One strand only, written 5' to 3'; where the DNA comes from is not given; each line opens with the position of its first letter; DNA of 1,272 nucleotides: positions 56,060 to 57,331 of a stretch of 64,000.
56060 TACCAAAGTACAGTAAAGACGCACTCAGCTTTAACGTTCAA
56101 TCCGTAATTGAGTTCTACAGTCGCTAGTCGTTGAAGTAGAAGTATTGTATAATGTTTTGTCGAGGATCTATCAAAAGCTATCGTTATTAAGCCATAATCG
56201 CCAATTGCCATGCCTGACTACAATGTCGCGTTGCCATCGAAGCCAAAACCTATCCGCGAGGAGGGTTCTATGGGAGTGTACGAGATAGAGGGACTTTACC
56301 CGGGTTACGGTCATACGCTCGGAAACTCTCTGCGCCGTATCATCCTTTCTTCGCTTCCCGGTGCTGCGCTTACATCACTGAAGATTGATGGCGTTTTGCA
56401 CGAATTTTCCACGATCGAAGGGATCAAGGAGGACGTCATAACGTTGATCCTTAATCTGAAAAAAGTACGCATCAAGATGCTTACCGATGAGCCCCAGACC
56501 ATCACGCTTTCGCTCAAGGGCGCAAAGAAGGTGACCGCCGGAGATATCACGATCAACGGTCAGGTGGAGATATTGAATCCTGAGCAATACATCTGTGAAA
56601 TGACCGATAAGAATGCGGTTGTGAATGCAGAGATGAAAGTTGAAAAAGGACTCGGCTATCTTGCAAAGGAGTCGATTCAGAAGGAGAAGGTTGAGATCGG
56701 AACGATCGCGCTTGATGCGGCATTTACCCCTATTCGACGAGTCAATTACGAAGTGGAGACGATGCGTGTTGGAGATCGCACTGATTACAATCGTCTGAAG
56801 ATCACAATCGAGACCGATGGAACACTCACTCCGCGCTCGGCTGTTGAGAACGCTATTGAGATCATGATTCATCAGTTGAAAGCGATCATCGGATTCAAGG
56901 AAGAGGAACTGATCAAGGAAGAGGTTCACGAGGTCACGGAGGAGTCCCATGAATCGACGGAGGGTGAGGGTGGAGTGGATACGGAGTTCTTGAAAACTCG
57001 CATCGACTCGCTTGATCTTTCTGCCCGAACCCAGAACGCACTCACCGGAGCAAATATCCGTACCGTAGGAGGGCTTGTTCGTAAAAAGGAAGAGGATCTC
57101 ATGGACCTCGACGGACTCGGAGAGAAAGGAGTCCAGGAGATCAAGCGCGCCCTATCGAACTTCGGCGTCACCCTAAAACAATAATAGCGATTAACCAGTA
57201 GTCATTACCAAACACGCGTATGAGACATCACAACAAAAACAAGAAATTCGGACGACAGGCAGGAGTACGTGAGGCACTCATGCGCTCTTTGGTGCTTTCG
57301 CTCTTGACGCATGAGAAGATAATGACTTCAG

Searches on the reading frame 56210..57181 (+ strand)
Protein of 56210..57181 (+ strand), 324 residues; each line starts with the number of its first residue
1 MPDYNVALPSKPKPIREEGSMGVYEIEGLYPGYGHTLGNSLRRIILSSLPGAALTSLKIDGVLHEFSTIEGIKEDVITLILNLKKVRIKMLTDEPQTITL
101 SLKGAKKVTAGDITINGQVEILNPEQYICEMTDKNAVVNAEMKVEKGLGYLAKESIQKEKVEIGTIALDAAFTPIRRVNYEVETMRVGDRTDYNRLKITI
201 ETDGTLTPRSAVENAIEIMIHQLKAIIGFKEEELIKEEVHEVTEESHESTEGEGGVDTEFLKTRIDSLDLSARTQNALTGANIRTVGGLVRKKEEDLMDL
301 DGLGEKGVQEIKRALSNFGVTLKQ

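Call 25: search_protein_families(library=pfam, proteins=[window:56210-57181:+], max_evalue=0.001)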
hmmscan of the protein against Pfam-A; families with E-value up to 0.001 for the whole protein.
window:56210-57181:+ (324 aa): 4 families
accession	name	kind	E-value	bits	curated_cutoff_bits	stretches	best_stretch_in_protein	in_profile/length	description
PF01000.31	RNA_pol_A_bac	-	2.8e-29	102.2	33.9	1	58-173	2-119/119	RNA polymerase Rpb3/RpoA insert domain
PF01193.29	RNA_pol_L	-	1.6e-22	79.4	24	1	31-223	5-74/74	RNA polymerase Rpb3/Rpb11 dimerisation domain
PF03118.21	RNA_pol_A_CTD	-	2.2e-17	63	23.8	1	258-316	8-66/67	Bacterial RNA polymerase, alpha chain C terminal domain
PF13656.11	RNA_pol_L_2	-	0.00016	21.8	27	0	194-226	40-72/75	RNA polymerase Rpb3/Rpb11 dimerisation domain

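Call 62: find_homologous_proteins(query=window:56210-57181:+, max_evalue=1e-20)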
Query window:56210-57181:+ (324 aa): 8000 proteins with E <= 1e-20 among 8000 candidates; the best 120 are listed.
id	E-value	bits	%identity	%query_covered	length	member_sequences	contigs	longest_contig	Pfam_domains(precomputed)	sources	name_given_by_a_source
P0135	7.4e-203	690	100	100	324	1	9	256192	PF01000.32,PF03118.22,PF01193.30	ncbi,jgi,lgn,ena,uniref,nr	ncbi:MAG: DNA-directed RNA polymerase subunit alpha [Candidatus Lloydbacteria bacterium RIFCSPHIGHO2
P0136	3.0e-201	685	99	100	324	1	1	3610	PF01000.32,PF03118.22,PF01193.30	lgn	-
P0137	4.8e-201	684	99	100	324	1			PF01000.32,PF03118.22,PF01193.30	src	-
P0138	5.4e-190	648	94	100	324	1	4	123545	PF01000.32,PF03118.22,PF01193.30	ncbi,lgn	-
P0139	2.4e-189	646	94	100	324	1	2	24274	PF01000.32,PF03118.22,PF01193.30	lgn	-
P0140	6.7e-185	631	90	100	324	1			PF01000.32,PF03118.22,PF01193.30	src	-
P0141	7.8e-180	615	88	100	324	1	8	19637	PF01000.32,PF03118.22,PF01193.30,PF26169.1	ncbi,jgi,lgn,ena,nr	ncbi:MAG: DNA-directed RNA polymerase subunit alpha [Parcubacteria group bacterium GW2011_GWA2_47_7]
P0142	2.2e-179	613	88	100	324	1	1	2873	PF01000.32,PF03118.22,PF01193.30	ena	-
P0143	2.5e-178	610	87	100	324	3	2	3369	PF01000.32,PF03118.22,PF01193.30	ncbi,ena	-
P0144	3.2e-178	610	86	100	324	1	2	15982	PF01000.32,PF03118.22,PF01193.30,PF26169.1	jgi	jgi:DNA-directed RNA polymerase subunit alpha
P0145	2.5e-177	607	88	100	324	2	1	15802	PF01000.32,PF03118.22,PF01193.30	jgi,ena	-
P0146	4.2e-177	606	88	100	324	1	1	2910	PF01000.32,PF03118.22,PF01193.30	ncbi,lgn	-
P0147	3.2e-176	603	87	100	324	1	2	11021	PF01000.32,PF03118.22,PF01193.30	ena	-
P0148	4.9e-176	602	85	100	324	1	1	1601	PF01000.32,PF03118.22,PF01193.30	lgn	-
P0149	1.1e-175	601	85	100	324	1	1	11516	PF01000.32,PF03118.22,PF01193.30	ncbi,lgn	-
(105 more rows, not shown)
